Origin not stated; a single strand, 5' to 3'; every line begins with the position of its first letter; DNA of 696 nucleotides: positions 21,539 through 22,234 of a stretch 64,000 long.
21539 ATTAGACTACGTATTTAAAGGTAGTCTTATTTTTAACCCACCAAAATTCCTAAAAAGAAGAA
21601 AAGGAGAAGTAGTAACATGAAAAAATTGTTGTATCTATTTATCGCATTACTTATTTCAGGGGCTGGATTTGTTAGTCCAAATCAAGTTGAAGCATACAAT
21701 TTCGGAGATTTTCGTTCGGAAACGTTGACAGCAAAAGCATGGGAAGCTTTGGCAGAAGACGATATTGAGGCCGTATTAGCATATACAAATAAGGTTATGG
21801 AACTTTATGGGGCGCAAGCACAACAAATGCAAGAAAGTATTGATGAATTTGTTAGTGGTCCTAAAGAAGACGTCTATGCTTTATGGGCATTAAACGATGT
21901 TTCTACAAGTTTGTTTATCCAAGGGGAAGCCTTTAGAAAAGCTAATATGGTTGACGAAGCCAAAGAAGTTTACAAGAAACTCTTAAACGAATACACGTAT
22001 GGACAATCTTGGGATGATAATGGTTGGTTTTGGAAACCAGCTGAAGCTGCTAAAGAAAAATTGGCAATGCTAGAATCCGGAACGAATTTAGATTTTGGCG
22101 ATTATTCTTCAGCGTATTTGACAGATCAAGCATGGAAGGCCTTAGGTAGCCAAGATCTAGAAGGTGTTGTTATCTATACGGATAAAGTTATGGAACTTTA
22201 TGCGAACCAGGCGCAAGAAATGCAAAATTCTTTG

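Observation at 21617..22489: Novel ~130-aa helical repeat domain ending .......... in three secreted proteins, one fused to a glycoside hydrolase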

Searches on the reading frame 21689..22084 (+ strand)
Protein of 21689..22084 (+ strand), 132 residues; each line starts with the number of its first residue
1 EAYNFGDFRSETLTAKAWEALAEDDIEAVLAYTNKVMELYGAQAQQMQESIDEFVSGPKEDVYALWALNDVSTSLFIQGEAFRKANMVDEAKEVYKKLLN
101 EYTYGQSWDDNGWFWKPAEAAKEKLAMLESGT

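Call 30: predict_structure(alignment_id=A3)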
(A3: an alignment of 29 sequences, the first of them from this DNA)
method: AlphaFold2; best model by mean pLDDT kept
length: 132 residues; sequences in the alignment: 29
mean_pLDDT: 96.0   pTM: 0.90
mean pLDDT of the five models: 96.0, 95.7, 95.7, 95.6, 94.8
residues with pLDDT >= 90: 121; 70-90: 10; 50-70: 1; < 50: 0
segments of 3 or more residues with pLDDT < 50: none
pLDDT, mean of each block of 10 residues (from residue 1): 83 97 98 98 98 96 98 99 98 98 96 96 97 81
secondary structure, 60 per line:
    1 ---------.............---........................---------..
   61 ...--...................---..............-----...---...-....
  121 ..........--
elements in order: H10-22 H26-49 H59-63 H66-84 H88-101 E107-109 E113-115 H117-130

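Call 31: search_protein_representatives(alignment_id=A3)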
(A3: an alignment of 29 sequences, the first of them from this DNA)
Query: 29 sequences, 131 profile positions. Proteins with E-value up to 0.001 (for the whole library): 1330; up to 1e-10: 847; up to 1e-30: 175. The best 150 are listed.
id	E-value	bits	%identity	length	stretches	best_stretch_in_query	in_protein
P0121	9.0e-202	676.2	-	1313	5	2-130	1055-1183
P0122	4.6e-196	657.8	-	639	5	3-129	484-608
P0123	2.8e-193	648.7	-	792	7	2-127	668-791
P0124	1.1e-178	601.6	-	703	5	2-128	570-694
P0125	8.1e-165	556.7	-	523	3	2-130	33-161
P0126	1.1e-164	556.3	-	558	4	2-129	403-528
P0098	1.2e-155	527.0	-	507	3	2-129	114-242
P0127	3.7e-152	515.7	-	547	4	2-129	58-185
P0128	1.9e-144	490.7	-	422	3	2-130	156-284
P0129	2.0e-135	461.6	-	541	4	2-129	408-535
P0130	7.5e-135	459.7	-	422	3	2-128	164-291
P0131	2.5e-133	454.8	-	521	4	1-127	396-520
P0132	2.8e-127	435.2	-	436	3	2-128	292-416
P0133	7.4e-115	395.0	-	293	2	2-130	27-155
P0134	9.0e-111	381.8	-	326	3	2-130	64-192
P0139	8.0e-97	336.7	-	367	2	2-129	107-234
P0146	2.2e-82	290.0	-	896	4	1-127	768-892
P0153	7.3e-74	262.4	-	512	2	2-130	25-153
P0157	1.9e-63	228.7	-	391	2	2-127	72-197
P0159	1.5e-61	222.5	-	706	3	2-128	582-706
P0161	2.8e-60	218.5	-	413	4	2-130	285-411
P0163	2.8e-58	212.0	-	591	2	6-128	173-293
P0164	1.0e-57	210.2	-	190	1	2-129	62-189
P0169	1.3e-53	196.9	-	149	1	3-124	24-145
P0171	2.5e-53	196.0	-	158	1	5-125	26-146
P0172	6.8e-53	194.6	-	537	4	2-127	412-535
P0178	1.6e-48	180.4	-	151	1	2-124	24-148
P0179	4.9e-48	178.9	-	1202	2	6-120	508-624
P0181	8.3e-47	174.9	-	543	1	1-129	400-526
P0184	1.7e-45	170.6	-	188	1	2-129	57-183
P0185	6.0e-45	168.9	-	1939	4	1-127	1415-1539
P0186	7.2e-45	168.6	-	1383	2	3-124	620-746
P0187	1.7e-44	167.4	-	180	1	1-127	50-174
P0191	1.4e-43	164.5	-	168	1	2-128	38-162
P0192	1.6e-43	164.3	-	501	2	7-127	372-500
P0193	2.0e-43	164.0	-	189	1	2-128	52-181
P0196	1.7e-42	160.9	-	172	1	2-128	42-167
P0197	2.2e-42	160.5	-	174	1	2-127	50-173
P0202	1.4e-40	154.8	-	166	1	2-128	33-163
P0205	4.7e-40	153.0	-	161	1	3-129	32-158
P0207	1.5e-39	151.4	-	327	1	1-126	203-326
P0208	1.5e-39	151.4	-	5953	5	2-122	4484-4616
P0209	3.3e-39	150.3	-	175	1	2-128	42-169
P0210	3.7e-39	150.1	-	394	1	2-127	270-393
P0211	3.8e-39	150.1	-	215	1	2-128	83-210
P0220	4.0e-38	146.8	-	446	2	8-129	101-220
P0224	1.0e-37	145.5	-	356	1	3-129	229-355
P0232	4.1e-36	140.3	-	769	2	22-119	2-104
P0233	5.8e-36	139.8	-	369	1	2-128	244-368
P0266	4.1e-33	130.6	-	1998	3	58-123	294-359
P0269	7.9e-33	129.7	-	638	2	10-128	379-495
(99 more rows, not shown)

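Call 33: search_protein_families(library=pfam, proteins=[P0121, P0146, P0179, P0186, P0232, P0159, P0163, P0181, P0269, P0153], max_evalue=0.0001)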
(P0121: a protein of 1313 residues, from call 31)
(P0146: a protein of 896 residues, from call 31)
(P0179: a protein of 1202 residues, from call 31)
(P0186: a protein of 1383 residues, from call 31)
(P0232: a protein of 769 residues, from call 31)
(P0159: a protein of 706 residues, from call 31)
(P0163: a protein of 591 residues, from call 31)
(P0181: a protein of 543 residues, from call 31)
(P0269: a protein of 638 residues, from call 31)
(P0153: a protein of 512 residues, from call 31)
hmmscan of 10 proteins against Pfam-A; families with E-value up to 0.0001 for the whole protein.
P0121 (1313 aa): 8 families
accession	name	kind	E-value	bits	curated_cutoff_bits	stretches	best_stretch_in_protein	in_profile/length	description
PF13174.12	TPR_6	-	3.1e-17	62.4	26.3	0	995-1023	2-30/33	Tetratricopeptide repeat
PF07719.23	TPR_2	-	5.8e-14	51.4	27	0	996-1021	4-29/34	Tetratricopeptide repeat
PF13181.12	TPR_8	-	4.8e-10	39.2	25.7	0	1126-1151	3-28/34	Tetratricopeptide repeat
PF13424.12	TPR_12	-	4.5e-09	36.8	30.1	0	992-1020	44-72/77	Tetratricopeptide repeat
PF00515.34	TPR_1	-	1.9e-07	31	27.8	0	996-1020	4-28/34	Tetratricopeptide repeat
PF13432.12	TPR_16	-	8.4e-06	26.6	32.7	0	1124-1152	31-59/65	Tetratricopeptide repeat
PF13428.12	TPR_14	-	4.9e-05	24.1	23.5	0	1126-1152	3-29/44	Tetratricopeptide repeat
PF13176.12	TPR_7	-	6e-05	23.3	27.9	0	1126-1150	1-25/36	Tetratricopeptide repeat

P0146 (896 aa): 6 families
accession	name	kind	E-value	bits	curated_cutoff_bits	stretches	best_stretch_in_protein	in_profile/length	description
PF13290.12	CHB_HEX_C_1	-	5e-18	65.2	22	1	140-201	1-63/67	Chitobiase/beta-hexosaminidase C-terminal domain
PF13287.12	Fn3_assoc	-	3.9e-16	59.3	23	1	151-203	1-54/59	Fn3 associated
PF07719.23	TPR_2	-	3.2e-07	30.4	27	0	836-860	1-25/34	Tetratricopeptide repeat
PF13181.12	TPR_8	-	1e-05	25.7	25.7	0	530-558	6-34/34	Tetratricopeptide repeat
PF13750.12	Big_3_3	-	3.7e-05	23.9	27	0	93-176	4-85/157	Bacterial Ig-like domain (group 3)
PF13174.12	TPR_6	-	6.7e-05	23.7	26.3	0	460-488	2-30/33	Tetratricopeptide repeat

P0179 (1202 aa): 5 families
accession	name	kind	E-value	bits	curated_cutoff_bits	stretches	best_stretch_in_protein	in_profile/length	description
PF13632.12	Glyco_trans_2_3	-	6.4e-18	65.7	27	1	867-1067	2-183/198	Glycosyl transferase family group 2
PF13641.12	Glyco_tranf_2_3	-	8.9e-14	52.5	27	1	849-1004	74-229/230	Glycosyltransferase like family 2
PF13506.12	Glyco_transf_21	-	1.8e-09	37.7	21.7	1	863-1003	30-173/174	Glycosyl transferase family 21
PF03552.20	Cellulose_synt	-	1e-06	28.1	24.7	1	960-1083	423-547/722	Cellulose synthase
PF13174.12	TPR_6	-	5.4e-05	24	26.3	0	449-477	2-30/33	Tetratricopeptide repeat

P0186 (1383 aa): 3 families
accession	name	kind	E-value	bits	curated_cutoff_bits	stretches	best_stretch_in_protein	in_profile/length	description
PF05593.20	RHS_repeat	-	1.6e-09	38.4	22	0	293-331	1-36/38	RHS Repeat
PF13181.12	TPR_8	-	1.1e-06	28.7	25.7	0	629-658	4-33/34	Tetratricopeptide repeat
PF07719.23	TPR_2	-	1.2e-05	25.5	27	0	629-657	4-32/34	Tetratricopeptide repeat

P0232 (769 aa): 4 families
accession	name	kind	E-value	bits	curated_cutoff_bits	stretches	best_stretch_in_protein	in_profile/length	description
PF07719.23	TPR_2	-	4.9e-07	29.8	27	0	56-85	1-30/34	Tetratricopeptide repeat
PF13174.12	TPR_6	-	2e-06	28.5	26.3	0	58-86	2-30/33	Tetratricopeptide repeat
PF00515.34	TPR_1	-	7.3e-06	26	27.8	0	550-570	5-25/34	Tetratricopeptide repeat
PF13424.12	TPR_12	-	7.3e-05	23.3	30.1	0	49-82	37-71/77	Tetratricopeptide repeat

P0159 (706 aa): 2 families
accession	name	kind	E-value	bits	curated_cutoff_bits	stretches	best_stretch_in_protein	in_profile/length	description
PF13174.12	TPR_6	-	1.6e-08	35.1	26.3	0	651-679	2-30/33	Tetratricopeptide repeat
PF07719.23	TPR_2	-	3.8e-05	23.9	27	0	651-677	3-29/34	Tetratricopeptide repeat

P0163 (591 aa): 2 families
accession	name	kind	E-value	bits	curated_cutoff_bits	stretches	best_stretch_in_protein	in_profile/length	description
PF11790.14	Glyco_hydro_cc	-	5.1e-44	151.1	21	1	340-574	18-237/237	Glycosyl hydrolase catalytic core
PF13174.12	TPR_6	-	5.9e-06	27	26.3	0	239-266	3-30/33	Tetratricopeptide repeat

P0181 (543 aa): 7 families
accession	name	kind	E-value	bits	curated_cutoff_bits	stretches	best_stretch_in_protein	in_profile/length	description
PF01442.23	Apolipoprotein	-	1.9e-07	31.4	90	0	296-372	112-186/190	Apolipoprotein A1/A4/E domain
PF13181.12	TPR_8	-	4.2e-07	30.1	25.7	1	470-496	3-29/34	Tetratricopeptide repeat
PF07719.23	TPR_2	-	1.7e-06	28.2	27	0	470-496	3-29/34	Tetratricopeptide repeat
PF02601.20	Exonuc_VII_L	-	2.5e-06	27.6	35.9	1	281-397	127-239/315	Exonuclease VII, large subunit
PF23854.1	DUF7217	-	3.9e-06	27.2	29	0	308-368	125-186/238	Domain of unknown function (DUF7217)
PF13174.12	TPR_6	-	5.2e-06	27.2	26.3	1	470-498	2-30/33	Tetratricopeptide repeat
PF04513.17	Baculo_PEP_C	-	6.8e-06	26.6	38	0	159-236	17-96/140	Baculovirus polyhedron envelope protein, PEP, C terminus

P0269 (638 aa): 3 families
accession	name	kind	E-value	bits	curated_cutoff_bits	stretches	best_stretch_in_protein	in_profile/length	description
PF00069.31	Pkinase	-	5.6e-40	137.8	31.7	1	1-188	52-248/263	Protein kinase domain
PF07714.23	PK_Tyr_Ser-Thr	-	3.4e-26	92.6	23.1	1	1-191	55-248/258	Protein tyrosine and serine/threonine kinase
PF03109.22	ABC1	-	2.2e-05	24.2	22.9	1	19-93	140-215/244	ABC1 atypical kinase-like domain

P0153 (512 aa): 2 families
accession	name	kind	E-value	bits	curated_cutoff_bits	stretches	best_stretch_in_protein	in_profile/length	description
PF07719.23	TPR_2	-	9.3e-07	28.9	27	0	230-247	7-24/34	Tetratricopeptide repeat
PF13174.12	TPR_6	-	6.9e-06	26.8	26.3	0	101-124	7-30/33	Tetratricopeptide repeat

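Call 40: find_related_loci(query=A3, collection=genome_contigs, flank=6000)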
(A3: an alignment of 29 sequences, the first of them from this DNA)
Query A3 (132 aa) in genome_contigs; peptide patterns used: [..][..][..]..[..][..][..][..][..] (x = any residue, [..] = any of these).
278 stretches matched a pattern; 256 encode a relative of the query (tblastn E <= 1e-3); the best 80 are kept; 80 distinct loci.
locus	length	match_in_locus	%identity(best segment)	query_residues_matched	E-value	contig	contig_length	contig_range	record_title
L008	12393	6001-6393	73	2-132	1e-65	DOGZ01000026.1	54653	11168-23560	MAG TPA_asm: Candidatus Omnitrophota bacterium isolate UBA10174 contig_13094, whole genome shotgun sequence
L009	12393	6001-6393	71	2-132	3e-62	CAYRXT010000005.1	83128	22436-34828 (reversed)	MAG TPA_asm: uncultured Planctomycetales bacterium isolate SRP141376_co4_105 genome assembly, contig: NODE_468_length_83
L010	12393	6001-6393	69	2-132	2e-61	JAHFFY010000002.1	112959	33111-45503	MAG: Candidatus Omnitrophota bacterium isolate nzgw302 NODE_197_length_112960_cov_3.975071, whole genome shotgun sequenc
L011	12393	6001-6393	68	2-132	5e-61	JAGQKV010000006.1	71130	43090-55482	MAG: Candidatus Omnitrophota bacterium isolate HKST-UBA13 2014-04-01_1_(paired)_contig_37528, whole genome shotgun seque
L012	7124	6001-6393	69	2-132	7e-61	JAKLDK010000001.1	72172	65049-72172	MAG: Candidatus Omnitrophota bacterium isolate RA.bin108 RA.bin108_1, whole genome shotgun sequence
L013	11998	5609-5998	69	2-131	1e-60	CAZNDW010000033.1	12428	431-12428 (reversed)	MAG TPA_asm: uncultured Planctomycetales bacterium isolate binchicken_co21_435 genome assembly, contig: NODE_3728_length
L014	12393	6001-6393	66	2-132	3e-60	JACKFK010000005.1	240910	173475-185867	MAG: Candidatus Omnitrophota bacterium isolate HK-STAS-OMNI-3 HK-STAS-OMNI-3_5, whole genome shotgun sequence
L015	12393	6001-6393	69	2-132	2e-60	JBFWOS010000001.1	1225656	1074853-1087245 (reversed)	MAG: Candidatus Omnitrophota bacterium isolate CA_2019_TPBF_141 NODE_21_length_1225656_cov_49.572922_TPBF, whole genome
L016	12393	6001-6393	67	2-132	3e-60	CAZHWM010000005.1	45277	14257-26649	MAG TPA_asm: uncultured Planctomycetales bacterium isolate binchicken_co219_440 genome assembly, contig: k141_333909, wh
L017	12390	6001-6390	69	2-131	4e-60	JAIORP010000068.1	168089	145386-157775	MAG: Candidatus Omnitrophota bacterium isolate SMBSF21 20074_Bin_2_contigs_1_c_000000000003, whole genome shotgun sequen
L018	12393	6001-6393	68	2-132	4e-60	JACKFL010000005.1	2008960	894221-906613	MAG: Candidatus Omnitrophota bacterium isolate HK-STAS-OMNI-4 HK-STAS-OMNI-4_5, whole genome shotgun sequence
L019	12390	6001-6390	72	2-131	1e-59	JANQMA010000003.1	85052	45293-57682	MAG: Candidatus Omnitrophota bacterium isolate PL25a_bin.80 k99_722022, whole genome shotgun sequence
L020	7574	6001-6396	67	1-132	8e-60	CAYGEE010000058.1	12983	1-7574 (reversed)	MAG TPA_asm: uncultured Planctomycetales bacterium isolate ERP113451_co3_410 genome assembly, contig: NODE_3835_length_1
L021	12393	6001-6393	67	2-132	1e-59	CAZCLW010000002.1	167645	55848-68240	MAG TPA_asm: uncultured Planctomycetales bacterium isolate SRP239054_co1_195 genome assembly, contig: NODE_50_length_167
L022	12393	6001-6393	69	2-132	1e-59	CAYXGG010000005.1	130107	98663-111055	MAG TPA_asm: uncultured Planctomycetales bacterium isolate SRP150892_co2_491 genome assembly, contig: NODE_111_length_13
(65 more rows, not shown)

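Call 41: list_cluster_members(proteins=[P0163, P0179, P0146, P0186, P0269, P0208, P0191, P0197, P0209, P0211])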
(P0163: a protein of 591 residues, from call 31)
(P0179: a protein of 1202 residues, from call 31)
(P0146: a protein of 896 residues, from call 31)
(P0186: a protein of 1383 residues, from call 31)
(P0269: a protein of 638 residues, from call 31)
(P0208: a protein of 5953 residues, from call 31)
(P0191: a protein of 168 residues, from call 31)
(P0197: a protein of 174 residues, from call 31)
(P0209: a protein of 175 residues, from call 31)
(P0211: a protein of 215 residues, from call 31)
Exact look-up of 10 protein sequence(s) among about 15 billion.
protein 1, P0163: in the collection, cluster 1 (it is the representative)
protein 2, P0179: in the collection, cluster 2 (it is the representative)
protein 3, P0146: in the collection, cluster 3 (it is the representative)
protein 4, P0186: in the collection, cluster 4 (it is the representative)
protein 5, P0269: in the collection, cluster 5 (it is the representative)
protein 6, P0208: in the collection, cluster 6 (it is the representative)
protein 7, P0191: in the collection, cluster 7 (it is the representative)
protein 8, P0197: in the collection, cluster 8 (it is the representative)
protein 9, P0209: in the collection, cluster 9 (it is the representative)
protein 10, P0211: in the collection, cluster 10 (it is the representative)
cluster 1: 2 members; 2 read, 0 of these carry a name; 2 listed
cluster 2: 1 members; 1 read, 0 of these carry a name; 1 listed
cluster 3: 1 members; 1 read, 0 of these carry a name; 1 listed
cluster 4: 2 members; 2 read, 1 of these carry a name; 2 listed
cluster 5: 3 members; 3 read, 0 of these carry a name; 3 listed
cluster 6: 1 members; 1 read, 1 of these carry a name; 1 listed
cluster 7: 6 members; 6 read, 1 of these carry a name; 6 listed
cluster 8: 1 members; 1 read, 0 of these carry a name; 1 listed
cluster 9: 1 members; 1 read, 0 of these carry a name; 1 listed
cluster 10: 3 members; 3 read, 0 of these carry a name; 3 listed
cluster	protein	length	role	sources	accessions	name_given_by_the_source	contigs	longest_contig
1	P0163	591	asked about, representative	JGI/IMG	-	-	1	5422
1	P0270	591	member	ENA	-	-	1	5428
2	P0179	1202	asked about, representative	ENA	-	-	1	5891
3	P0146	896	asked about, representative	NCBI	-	-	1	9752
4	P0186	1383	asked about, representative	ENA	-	-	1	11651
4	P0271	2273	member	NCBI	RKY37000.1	MAG: hypothetical protein DRP78_02225, partial [Candidatus Omnitrophota bacterium]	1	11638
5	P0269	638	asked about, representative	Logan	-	-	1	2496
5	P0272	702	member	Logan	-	-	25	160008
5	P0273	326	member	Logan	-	-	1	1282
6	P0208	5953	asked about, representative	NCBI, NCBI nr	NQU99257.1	MAG: UTP--glucose-1-phosphate uridylyltransferase, partial [Parcubacteria group bacterium] | UTP--glucose-1-phosphate uridylyltransferase [Parcubacteria group bacterium]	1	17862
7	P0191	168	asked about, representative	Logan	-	-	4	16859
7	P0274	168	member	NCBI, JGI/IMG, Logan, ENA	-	hypothetical protein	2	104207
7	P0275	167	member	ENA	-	-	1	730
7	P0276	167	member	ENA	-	-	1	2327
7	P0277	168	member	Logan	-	-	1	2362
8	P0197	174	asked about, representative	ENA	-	-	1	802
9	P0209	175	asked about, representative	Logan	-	-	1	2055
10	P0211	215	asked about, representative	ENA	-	-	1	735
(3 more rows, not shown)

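Call 42: find_encoding_contigs(protein=P0163, flank=6000, max_places=2)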
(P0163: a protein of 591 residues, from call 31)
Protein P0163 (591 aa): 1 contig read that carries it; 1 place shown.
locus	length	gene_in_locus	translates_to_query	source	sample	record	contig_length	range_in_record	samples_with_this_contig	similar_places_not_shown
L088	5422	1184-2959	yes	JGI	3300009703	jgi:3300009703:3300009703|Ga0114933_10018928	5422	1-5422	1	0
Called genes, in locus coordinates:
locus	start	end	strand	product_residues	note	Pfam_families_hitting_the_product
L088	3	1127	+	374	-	?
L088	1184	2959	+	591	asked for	PF13174:TPR_6 (faint), PF11790:Glyco_hydro_cc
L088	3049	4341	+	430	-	PF07586:HXXSHH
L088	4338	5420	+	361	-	?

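Call 43: find_encoding_contigs(protein=P0274, flank=8000, max_places=2)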
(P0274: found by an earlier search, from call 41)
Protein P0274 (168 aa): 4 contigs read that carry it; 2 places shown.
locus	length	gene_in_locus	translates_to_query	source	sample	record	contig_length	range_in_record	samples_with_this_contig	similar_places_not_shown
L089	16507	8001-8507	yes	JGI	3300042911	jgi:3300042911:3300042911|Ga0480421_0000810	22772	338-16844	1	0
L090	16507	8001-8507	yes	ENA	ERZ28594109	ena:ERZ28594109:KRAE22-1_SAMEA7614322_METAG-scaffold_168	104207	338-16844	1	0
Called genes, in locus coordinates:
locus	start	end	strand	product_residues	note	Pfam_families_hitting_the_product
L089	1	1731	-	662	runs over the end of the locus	PF16177:ACAS_N, PF00501:AMP-binding, PF13193:AMP-binding_C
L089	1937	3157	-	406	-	PF02254:TrkA_N, PF02826:2-Hacid_dh_C (faint), PF13478:XdhC_C (faint), PF21799:MurD-like_N (faint), PF07885:Ion_trans_2, PF02254:TrkA_N, PF13241:NAD_binding_7 (weak)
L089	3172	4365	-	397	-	PF00155:Aminotran_1_2, PF01041:DegT_DnrJ_EryC1 (weak)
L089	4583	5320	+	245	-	-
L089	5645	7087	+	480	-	PF01363:FYVE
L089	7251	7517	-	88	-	PF13358:DDE_3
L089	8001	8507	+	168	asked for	-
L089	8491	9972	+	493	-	PF02836:Glyco_hydro_2_C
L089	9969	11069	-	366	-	PF00392:GntR, PF13377:Peripla_BP_3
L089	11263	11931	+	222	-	PF13424:TPR_12 (faint), PF13181:TPR_8 (faint)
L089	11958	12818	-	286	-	PF00135:COesterase, PF20434:BD-FAE, PF07859:Abhydrolase_3, PF00326:Peptidase_S9 (weak)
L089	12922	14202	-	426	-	PF14307:Glyco_tran_WbsX (faint), PF16317:Glyco_hydro_99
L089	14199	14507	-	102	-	-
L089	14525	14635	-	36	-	-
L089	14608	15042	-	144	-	PF07596:SBP_bac_10 (weak)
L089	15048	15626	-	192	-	PF07963:N_methyl, PF07596:SBP_bac_10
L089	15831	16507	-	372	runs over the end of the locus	PF00365:PFK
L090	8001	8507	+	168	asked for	-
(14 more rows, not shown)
